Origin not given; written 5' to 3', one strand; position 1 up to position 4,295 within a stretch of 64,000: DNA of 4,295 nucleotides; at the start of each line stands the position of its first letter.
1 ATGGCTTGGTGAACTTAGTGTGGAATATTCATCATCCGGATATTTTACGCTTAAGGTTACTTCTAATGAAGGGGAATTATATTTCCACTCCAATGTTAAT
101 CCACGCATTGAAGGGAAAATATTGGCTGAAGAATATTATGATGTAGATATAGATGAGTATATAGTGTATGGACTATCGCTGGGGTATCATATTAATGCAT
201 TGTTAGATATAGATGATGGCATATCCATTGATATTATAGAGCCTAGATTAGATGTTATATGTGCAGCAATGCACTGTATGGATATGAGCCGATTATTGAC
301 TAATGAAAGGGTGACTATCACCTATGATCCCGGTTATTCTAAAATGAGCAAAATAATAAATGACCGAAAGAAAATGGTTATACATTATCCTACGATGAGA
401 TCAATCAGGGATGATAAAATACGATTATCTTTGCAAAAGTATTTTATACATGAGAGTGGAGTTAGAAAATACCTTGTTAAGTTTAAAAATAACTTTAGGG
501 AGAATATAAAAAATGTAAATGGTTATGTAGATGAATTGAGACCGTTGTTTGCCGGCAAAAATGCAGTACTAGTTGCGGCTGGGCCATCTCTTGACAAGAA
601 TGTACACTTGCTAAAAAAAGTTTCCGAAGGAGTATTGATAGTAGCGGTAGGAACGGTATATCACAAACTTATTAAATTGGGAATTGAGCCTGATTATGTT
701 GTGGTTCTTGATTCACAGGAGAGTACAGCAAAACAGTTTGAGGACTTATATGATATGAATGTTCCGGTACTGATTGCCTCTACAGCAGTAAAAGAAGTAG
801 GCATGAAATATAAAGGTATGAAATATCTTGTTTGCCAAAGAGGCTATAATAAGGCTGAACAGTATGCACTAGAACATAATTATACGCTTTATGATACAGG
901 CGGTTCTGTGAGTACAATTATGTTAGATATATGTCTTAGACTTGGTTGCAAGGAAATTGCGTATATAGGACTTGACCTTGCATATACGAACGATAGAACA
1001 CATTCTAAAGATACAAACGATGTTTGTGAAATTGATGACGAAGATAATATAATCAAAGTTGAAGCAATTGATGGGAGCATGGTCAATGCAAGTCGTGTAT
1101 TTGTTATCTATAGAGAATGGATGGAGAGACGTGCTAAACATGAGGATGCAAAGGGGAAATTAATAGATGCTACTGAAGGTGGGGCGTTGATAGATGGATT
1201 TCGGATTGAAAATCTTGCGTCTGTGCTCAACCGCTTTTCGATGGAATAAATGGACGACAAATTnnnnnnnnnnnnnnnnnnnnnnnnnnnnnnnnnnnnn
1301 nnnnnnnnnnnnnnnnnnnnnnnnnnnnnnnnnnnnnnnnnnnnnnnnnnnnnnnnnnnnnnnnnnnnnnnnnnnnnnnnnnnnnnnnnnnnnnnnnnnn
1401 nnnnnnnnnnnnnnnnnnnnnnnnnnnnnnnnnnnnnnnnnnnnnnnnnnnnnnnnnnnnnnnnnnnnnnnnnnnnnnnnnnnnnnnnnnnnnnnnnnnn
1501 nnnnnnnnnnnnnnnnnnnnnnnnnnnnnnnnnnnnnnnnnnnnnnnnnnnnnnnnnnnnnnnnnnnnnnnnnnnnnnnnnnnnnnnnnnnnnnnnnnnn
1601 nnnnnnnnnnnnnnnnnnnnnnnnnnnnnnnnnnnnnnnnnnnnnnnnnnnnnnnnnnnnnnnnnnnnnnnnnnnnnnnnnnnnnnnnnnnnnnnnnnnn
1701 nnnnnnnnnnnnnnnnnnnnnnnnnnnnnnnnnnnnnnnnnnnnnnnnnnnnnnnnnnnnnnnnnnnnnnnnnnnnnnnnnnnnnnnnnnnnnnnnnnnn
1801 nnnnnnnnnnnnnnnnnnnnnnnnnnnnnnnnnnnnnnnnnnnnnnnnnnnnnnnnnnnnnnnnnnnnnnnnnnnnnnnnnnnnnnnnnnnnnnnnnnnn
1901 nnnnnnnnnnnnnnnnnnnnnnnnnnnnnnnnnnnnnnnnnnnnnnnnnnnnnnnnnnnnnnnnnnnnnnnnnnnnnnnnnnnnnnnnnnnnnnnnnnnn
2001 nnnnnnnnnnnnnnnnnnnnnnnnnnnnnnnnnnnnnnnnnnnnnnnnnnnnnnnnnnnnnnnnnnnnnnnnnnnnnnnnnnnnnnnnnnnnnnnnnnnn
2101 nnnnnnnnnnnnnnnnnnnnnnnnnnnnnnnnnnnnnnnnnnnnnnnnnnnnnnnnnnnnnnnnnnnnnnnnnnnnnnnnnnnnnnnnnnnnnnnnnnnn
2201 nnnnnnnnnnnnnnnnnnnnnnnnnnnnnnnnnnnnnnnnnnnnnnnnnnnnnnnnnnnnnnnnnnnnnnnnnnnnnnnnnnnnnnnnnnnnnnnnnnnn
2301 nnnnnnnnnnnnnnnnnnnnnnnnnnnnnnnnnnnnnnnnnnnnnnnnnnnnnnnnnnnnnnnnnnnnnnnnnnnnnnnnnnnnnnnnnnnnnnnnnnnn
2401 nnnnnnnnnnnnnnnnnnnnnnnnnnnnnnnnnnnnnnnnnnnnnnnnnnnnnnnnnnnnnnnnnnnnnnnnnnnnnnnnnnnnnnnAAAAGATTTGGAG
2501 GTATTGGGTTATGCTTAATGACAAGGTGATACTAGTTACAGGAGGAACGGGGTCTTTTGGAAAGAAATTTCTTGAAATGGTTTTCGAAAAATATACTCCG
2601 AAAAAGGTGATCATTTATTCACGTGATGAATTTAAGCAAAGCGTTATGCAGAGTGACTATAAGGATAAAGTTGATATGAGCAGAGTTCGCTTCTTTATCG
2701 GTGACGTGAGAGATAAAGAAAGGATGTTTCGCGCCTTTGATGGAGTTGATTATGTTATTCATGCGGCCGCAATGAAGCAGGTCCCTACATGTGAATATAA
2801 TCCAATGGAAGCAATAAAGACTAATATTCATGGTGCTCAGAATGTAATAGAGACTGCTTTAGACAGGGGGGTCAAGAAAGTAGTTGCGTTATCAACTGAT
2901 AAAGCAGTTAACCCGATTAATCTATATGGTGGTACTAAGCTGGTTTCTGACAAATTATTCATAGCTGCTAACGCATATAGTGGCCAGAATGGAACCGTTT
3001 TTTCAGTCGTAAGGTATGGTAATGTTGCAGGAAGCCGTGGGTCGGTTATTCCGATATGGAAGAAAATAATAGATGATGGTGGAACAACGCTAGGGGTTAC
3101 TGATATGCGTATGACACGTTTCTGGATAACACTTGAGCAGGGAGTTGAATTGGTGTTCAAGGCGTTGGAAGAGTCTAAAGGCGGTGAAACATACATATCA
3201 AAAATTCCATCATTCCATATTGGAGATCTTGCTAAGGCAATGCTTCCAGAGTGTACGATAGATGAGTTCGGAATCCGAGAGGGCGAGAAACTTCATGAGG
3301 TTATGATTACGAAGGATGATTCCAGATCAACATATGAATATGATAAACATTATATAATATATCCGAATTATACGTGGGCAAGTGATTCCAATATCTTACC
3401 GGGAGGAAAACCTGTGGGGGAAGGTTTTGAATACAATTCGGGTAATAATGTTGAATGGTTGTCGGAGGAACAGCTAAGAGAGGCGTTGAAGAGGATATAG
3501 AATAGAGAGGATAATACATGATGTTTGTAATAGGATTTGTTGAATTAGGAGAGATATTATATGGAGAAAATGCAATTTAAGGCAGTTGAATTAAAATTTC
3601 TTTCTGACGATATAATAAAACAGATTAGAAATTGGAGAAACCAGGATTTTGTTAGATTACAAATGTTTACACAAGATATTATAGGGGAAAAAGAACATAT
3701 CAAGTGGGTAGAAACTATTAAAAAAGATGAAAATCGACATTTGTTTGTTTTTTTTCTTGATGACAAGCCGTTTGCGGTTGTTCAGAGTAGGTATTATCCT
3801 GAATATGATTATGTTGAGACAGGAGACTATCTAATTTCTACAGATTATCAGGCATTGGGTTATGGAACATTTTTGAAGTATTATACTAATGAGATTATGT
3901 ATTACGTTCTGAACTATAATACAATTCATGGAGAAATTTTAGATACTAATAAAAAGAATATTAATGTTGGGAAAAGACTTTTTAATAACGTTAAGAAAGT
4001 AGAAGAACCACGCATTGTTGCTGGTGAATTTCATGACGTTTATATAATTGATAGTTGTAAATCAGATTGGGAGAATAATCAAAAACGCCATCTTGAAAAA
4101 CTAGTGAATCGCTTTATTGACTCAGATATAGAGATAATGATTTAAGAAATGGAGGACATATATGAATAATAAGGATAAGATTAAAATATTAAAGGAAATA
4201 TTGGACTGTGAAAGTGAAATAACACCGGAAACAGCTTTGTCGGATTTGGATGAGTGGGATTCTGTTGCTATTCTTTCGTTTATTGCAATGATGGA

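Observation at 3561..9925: Carrier-protein-dependent acyl plus aminoacyl tailoring cassette wired into a flagellin pseudaminic-acid pathway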

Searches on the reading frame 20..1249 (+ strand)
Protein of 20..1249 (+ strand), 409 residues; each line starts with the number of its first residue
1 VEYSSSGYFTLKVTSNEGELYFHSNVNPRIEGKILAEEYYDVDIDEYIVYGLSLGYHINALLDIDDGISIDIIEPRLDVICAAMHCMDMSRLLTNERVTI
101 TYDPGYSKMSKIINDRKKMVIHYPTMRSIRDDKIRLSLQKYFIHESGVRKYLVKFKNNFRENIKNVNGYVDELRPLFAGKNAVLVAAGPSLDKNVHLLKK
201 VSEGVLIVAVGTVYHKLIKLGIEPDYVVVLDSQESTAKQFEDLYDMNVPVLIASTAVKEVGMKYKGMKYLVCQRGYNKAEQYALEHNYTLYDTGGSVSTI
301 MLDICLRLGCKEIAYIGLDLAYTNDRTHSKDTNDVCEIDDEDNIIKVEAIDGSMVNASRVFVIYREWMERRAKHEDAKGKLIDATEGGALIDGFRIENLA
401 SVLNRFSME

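Call 9: search_protein_families(library=pfam, proteins=[window:20-1249:+], max_evalue=0.001)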
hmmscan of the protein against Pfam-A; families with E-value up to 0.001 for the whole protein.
window:20-1249:+ (409 aa): 2 families
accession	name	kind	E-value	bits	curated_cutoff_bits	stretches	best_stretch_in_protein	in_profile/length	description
PF01973.23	MptE-like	-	6.9e-39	133.8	34.6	1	157-325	1-171/171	6-hydroxymethylpterin diphosphokinase MptE-like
PF20157.4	Maf_flag10_N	-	1.1e-06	28.7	23.5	1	30-94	99-162/228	Glycosyltransferase Maf N-terminal domain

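Call 10: search_protein_families(library=ncbifam, proteins=[window:20-1249:+], max_evalue=0.00001)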
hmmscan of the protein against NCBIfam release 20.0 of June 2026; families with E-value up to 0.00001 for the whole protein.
window:20-1249:+ (409 aa): 1 family
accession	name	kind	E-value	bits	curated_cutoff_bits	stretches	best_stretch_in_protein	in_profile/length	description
NF050051.1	FlagModPseD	domain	1.7e-33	116.2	670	1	179-394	227-453/640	flagellin modification protein PseD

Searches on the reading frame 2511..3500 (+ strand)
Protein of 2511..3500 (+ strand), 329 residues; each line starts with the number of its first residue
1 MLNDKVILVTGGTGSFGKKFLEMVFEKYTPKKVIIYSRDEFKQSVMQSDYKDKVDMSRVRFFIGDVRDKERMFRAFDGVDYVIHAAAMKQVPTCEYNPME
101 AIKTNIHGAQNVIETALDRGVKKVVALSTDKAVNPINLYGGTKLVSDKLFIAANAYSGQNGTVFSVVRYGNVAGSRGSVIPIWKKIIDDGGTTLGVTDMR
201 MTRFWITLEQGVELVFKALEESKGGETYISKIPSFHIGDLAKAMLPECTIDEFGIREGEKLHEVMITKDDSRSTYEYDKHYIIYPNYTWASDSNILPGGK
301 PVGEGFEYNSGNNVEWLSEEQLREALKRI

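Call 6: search_protein_families(library=pfam, proteins=[window:2511-3500:+], max_evalue=0.01)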
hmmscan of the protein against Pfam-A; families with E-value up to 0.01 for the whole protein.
window:2511-3500:+ (329 aa): 10 families
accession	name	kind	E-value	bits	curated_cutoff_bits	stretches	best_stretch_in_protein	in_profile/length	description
PF02719.21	Polysacc_synt_2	-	3.2e-103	345.4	20.2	1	7-284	1-292/293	Polysaccharide biosynthesis protein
PF01370.27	Epimerase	-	1.4e-24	87.3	20.9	1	7-227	1-236/240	NAD dependent epimerase/dehydratase family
PF16363.11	GDP_Man_Dehyd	-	1.7e-17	64.3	27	1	8-281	1-297/332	GDP-mannose 4,6 dehydratase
PF01073.25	3Beta_HSD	-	6.9e-17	61.8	22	1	8-135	1-122/280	3-beta hydroxysteroid dehydrogenase/isomerase family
PF07993.18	NAD_binding_4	-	6.1e-09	35.8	20.1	1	9-136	1-143/258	Male sterility protein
PF04321.23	RmlD_sub_bind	-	7.1e-09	35.6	27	1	7-131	3-103/287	RmlD substrate binding domain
PF05368.20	NmrA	-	2.1e-07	31.3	27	1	4-125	2-103/298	NmrA-like family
PF13460.12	NAD_binding_10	-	4.2e-07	30.4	27.2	1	11-133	1-102/184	NAD(P)H-binding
PF08659.16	KR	-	0.00013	22.3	22.6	1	7-127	3-134/180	KR domain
PF00106.31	adh_short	-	0.00013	22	26.6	1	5-119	1-122/195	short chain dehydrogenase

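Call 7: search_protein_families(library=ncbifam, proteins=[window:2511-3500:+], max_evalue=0.01)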
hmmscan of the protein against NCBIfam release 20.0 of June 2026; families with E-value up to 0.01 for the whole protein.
window:2511-3500:+ (329 aa): 29 families (the best 25 are shown)
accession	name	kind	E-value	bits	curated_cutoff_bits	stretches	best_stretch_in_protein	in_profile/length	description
TIGR03589.1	PseB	equivalog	1.5e-158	526.8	407.75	1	1-325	1-323/324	UDP-N-acetylglucosamine 4,6-dehydratase (inverting)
TIGR04130.1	FnlA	equivalog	3e-75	253.2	730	1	1-324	1-323/337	UDP-N-acetylglucosamine 4,6-dehydratase/5-epimerase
TIGR04180.1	EDH_00030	hypoth_equivalog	6.6e-18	64.8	475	1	7-131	1-123/297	NAD-dependent 4,6-dehydratase LegB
TIGR01179.1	galE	equivalog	5.5e-15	55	262.3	1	7-176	2-180/332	UDP-glucose 4-epimerase GalE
NF041293.1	G6PDh_Azf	equivalog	2.9e-13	49.8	400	1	4-134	2-120/252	NAD-dependent glucose-6-phosphate dehydrogenase Azf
TIGR01181.1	dTDP_gluc_dehyt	equivalog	3.5e-13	49.3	365.1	1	7-137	2-133/321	dTDP-glucose 4,6-dehydratase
TIGR03466.1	HpnA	hypoth_equivalog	9.8e-12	44.4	367.65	1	7-131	3-115/327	hopanoid-associated sugar epimerase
TIGR01214.1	rmlD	equivalog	1.2e-09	37.7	224.05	1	7-147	2-132/285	dTDP-4-dehydrorhamnose reductase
NF042422.1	oxyalk_red_OleD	equivalog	4.7e-09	36.1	580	1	7-131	3-112/329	2-alkyl-3-oxoalkanoate reductase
TIGR02622.1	CDP_4_6_dhtase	equivalog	1.4e-08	34.2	278.45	1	3-133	3-133/352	CDP-glucose 4,6-dehydratase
NF007956.0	PRK10675.1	subfamily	6.4e-08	32.1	394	1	7-128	3-123/338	UDP-glucose 4-epimerase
TIGR02197.1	heptose_epim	equivalog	6.5e-08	32.1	274.6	1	7-176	1-174/316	ADP-glyceromanno-heptose 6-epimerase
TIGR01746.1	Thioester-redct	subfamily_domain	8.6e-08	31.8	213.35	1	7-140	2-147/371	thioester reductase domain-containing protein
NF052578.1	StrlDmthSdmBMthl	equivalog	1e-07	32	600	1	7-134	3-118/328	sterol demethylase protein SdmB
NF011728.1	PRK15181.1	equivalog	1.6e-07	30.7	760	1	3-123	14-135/348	Vi polysaccharide biosynthesis UDP-N-acetylglucosaminuronic acid C-4 epimerase TviC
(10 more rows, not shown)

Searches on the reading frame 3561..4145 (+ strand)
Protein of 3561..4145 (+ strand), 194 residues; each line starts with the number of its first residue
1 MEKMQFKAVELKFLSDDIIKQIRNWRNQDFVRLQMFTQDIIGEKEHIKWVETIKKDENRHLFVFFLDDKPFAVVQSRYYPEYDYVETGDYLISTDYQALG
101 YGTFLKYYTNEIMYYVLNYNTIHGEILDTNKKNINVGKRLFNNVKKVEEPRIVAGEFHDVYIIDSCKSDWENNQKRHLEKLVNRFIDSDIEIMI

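Call 6: search_protein_families(library=pfam, proteins=[window:3561-4145:+], max_evalue=0.01)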
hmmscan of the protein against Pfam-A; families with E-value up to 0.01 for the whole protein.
window:3561-4145:+ (194 aa): 3 families
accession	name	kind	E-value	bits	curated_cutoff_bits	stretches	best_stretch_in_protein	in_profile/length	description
PF00583.31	Acetyltransf_1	-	0.00018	22.2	20.7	1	21-106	3-81/116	Acetyltransferase (GNAT) family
PF17587.7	Dmd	-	0.0044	17.8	27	0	34-76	16-58/60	Discriminator of mRNA degradation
PF13523.12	Acetyltransf_8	-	0.0055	16.8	27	1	21-86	8-70/145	Acetyltransferase (GNAT) domain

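Call 7: search_protein_families(library=ncbifam, proteins=[window:3561-4145:+], max_evalue=0.01)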
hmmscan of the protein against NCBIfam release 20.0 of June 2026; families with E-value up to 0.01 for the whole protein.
window:3561-4145:+ (194 aa): 2 families
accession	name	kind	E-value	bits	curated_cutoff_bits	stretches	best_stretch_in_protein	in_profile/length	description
TIGR03585.1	PseH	equivalog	1.7e-17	63.9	93.1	1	11-160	3-152/156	UDP-4-amino-4,6-dideoxy-N-acetyl-beta-L-altrosamine N-acetyltransferase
NF009195.0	PRK12543.1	subfamily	0.00043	19.8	197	1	17-87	78-152/192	RNA polymerase sigma factor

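Call 57: search_solved_structures(query=window:3561-4145:+, max_evalue=1, show_alignments=2)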
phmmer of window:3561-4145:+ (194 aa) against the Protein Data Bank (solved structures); distinct sequences matched with E-value up to 1: 7.
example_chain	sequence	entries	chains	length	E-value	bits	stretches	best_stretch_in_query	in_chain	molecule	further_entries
5hy3_B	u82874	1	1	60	0.035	17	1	31-75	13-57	Antitoxin Dmd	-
1ec5_A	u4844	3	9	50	0.21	14.5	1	13-53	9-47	PROTEIN (FOUR-HELIX BUNDLE MODEL) | Homodimeric Alpha2 Four-Helix Bundle | four-helix bundle model di-Mn(II)-DF1-L13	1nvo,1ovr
4xpk_A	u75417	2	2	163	0.22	14.4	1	14-134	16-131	N-Acetyltransferase, PseH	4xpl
5i8j_A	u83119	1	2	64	0.25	14.2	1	33-71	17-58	Dmd discriminator of mRNA degradation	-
3exn_A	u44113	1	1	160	0.28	14.1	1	46-103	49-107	Probable acetyltransferase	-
1jm0_A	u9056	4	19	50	0.34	13.8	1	16-53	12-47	PROTEIN (FOUR-HELIX BUNDLE MODEL) | four-helix bundle model di-Co(II)-DF1-L13A (form I) | FOUR-HELIX BUNDLE MODEL di-Co(II)-DF1-L13A (form II)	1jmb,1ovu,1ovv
1lt1_A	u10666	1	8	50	0.54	13.1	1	21-53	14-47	L13G-DF1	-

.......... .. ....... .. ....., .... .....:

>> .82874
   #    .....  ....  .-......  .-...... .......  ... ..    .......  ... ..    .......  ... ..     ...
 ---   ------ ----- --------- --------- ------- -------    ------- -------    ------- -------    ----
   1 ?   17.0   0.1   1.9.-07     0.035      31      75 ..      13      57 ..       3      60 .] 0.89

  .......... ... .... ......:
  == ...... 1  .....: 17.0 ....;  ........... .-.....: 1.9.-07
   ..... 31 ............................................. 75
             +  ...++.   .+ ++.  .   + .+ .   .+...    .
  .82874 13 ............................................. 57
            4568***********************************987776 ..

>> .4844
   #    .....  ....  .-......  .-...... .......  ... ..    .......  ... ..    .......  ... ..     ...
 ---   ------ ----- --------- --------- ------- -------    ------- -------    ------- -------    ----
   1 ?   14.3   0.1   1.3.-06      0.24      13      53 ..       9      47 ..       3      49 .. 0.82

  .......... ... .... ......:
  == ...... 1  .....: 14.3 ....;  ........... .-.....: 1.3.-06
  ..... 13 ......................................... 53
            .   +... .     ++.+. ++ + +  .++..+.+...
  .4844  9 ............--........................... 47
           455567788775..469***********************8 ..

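Call 59: find_homologous_proteins(query=window:3561-4145:+, max_evalue=0.001)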
Query window:3561-4145:+ (194 aa): 13 proteins with E <= 0.001 among 116 candidates.
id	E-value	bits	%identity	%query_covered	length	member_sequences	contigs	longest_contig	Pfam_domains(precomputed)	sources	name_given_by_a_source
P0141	1.4e-125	434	100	100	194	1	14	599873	-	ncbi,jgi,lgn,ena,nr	ncbi:MAG: hypothetical protein E7271_01245 [Lachnospiraceae bacterium]|jgi:RimJ/RimL family protein 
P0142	8.6e-73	262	59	100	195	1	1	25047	PF00583.32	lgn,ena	-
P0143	2.0e-69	251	53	100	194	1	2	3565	PF00583.32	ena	-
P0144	1.1e-68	249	59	99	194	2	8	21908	-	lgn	-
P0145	3.1e-68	247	56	100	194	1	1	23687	PF00583.32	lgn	-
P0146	3.8e-64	234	57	100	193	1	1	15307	-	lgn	-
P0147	2.1e-60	222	54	100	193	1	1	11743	PF00583.32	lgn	-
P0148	2.3e-59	218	52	100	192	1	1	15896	PF00583.32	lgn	-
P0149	1.1e-48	183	46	100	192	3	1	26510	PF00583.32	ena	-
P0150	1.0e-46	177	47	100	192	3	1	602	PF00583.32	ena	-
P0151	3.8e-45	172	46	99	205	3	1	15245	PF00583.32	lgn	-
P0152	1.5e-36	144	41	96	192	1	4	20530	-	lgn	-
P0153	4.4e-33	133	42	98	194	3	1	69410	PF13420.14,PF13302.14,PF13523.13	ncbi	-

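Call 60: find_encoding_contigs(protein=P0142, flank=8000, max_places=1)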
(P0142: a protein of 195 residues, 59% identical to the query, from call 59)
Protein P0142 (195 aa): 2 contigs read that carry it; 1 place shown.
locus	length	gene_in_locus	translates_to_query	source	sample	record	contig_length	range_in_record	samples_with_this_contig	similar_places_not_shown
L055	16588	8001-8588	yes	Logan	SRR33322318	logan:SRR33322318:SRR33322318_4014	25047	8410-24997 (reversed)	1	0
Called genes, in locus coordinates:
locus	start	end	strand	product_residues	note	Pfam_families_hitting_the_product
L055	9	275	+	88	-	PF26154:DUF8042 (weak)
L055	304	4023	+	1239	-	PF01973:MptE-like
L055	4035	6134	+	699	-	PF00884:Sulfatase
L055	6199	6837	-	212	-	PF13649:Methyltransf_25 (weak)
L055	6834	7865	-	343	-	PF01073:3Beta_HSD, PF01370:Epimerase, PF02719:Polysacc_synt_2, PF04321:RmlD_sub_bind (weak), PF05368:NmrA, PF08659:KR (weak), PF16363:GDP_Man_Dehyd, PF13460:NAD_binding_10 (weak), +1 more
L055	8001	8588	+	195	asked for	PF00583:Acetyltransf_1 (weak)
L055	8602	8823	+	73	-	PF00550:PP-binding (weak)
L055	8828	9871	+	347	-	PF08545:ACP_syn_III, PF08541:ACP_syn_III_C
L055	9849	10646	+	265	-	PF00106:adh_short, PF08659:KR, PF13561:adh_short_C2, PF23441:SDR (weak)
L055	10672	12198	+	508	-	PF00501:AMP-binding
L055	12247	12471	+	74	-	-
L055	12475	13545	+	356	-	PF08545:ACP_syn_III, PF08541:ACP_syn_III_C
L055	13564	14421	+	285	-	PF00551:Formyl_trans_N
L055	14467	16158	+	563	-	PF04991:LicD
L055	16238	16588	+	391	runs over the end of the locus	PF13524:Glyco_trans_1_2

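Call 61: find_encoding_contigs(protein=P0149, flank=8000, max_places=1)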
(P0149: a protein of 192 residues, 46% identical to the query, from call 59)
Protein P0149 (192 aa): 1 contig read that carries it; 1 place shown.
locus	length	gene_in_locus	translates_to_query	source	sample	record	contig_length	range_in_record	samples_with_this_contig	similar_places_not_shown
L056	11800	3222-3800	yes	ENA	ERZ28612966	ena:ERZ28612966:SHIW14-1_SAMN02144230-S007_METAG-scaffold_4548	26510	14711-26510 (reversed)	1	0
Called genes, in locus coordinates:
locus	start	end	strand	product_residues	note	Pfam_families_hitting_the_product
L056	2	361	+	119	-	?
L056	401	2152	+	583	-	PF13524:Glyco_trans_1_2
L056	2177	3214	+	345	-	PF00535:Glycos_transf_2, PF10111:Glyco_tranf_2_2, PF13641:Glyco_tranf_2_3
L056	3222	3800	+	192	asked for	PF00583:Acetyltransf_1 (weak)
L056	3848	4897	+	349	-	PF03102:NeuB, PF08666:SAF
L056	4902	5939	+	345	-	PF04101:Glyco_tran_28_C (weak)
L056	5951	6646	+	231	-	PF02348:CTP_transf_3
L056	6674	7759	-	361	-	PF14393:DUF4422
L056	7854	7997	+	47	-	-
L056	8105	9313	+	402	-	PF13524:Glyco_trans_1_2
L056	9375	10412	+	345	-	PF04321:RmlD_sub_bind, PF05368:NmrA, PF01073:3Beta_HSD, PF01370:Epimerase, PF02719:Polysacc_synt_2, PF07993:NAD_binding_4 (weak), PF13460:NAD_binding_10, PF16363:GDP_Man_Dehyd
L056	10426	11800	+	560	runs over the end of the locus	PF01973:MptE-like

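Call 62: find_encoding_contigs(protein=P0153, flank=8000, max_places=1)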
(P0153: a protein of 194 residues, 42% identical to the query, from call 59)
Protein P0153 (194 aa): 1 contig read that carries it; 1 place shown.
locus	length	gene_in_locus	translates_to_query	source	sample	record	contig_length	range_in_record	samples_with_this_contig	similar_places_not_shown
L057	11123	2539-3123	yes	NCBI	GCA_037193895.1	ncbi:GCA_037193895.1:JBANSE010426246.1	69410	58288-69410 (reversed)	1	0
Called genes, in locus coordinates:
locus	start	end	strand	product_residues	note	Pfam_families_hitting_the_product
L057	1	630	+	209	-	?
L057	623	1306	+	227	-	PF02585:PIG-L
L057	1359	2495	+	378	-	PF01041:DegT_DnrJ_EryC1, PF00155:Aminotran_1_2, PF00266:Aminotran_5 (weak), PF01053:Cys_Met_Meta_PP, PF01212:Beta_elim_lyase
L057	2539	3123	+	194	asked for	PF13302:Acetyltransf_3 (weak), PF13420:Acetyltransf_4 (weak), PF13523:Acetyltransf_8 (weak)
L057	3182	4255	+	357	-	PF02684:LpxB (faint)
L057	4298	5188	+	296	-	PF05148:Methyltransf_8 (weak)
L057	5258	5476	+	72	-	PF00550:PP-binding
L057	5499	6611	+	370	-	PF00108:Thiolase_N (faint), PF08392:FAE1_CUT1_RppA, PF08545:ACP_syn_III, PF08541:ACP_syn_III_C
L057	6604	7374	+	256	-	PF23441:SDR (weak), PF00106:adh_short, PF01370:Epimerase (weak), PF08659:KR, PF13561:adh_short_C2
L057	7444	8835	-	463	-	-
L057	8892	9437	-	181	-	-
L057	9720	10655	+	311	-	PF00005:ABC_tran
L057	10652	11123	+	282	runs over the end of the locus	-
